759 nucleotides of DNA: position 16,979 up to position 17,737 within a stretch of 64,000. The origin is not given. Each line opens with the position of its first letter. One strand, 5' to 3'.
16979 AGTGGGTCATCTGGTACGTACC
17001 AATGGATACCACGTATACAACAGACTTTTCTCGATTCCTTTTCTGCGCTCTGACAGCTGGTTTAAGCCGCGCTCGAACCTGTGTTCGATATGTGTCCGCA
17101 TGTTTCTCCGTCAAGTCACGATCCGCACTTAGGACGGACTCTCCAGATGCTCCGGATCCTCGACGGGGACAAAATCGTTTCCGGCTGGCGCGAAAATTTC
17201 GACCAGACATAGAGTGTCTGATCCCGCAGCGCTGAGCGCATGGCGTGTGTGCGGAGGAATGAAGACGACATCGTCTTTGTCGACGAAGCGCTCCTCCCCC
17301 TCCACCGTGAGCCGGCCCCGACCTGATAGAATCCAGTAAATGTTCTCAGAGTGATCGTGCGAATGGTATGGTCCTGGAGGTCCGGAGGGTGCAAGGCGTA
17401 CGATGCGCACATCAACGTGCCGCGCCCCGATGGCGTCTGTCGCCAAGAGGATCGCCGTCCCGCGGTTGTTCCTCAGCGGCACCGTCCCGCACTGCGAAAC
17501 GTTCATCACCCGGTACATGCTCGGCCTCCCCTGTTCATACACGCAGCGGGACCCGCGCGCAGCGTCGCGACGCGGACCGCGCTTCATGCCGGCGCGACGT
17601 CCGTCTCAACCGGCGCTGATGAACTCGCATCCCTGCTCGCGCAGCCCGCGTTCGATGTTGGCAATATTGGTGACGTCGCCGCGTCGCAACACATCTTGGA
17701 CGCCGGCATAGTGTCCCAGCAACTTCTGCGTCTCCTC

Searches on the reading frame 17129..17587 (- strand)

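Call 17: search_protein_families(library=pfam, proteins=[window:17129-17587:-], max_evalue=0.001)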
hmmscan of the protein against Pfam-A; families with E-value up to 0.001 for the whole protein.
window:17129-17587:- (152 aa): 3 families
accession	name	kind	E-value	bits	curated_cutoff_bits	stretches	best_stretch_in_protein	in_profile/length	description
PF07883.17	Cupin_2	-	7.1e-15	54.9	27.2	1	62-132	2-70/70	Cupin domain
PF02311.25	AraC_binding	-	2e-06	28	21.1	1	73-126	17-69/135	AraC-like ligand binding domain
PF01050.24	MannoseP_isomer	-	0.00037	21.1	23.6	1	76-132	45-101/116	Mannose-6-phosphate isomerase C-terminal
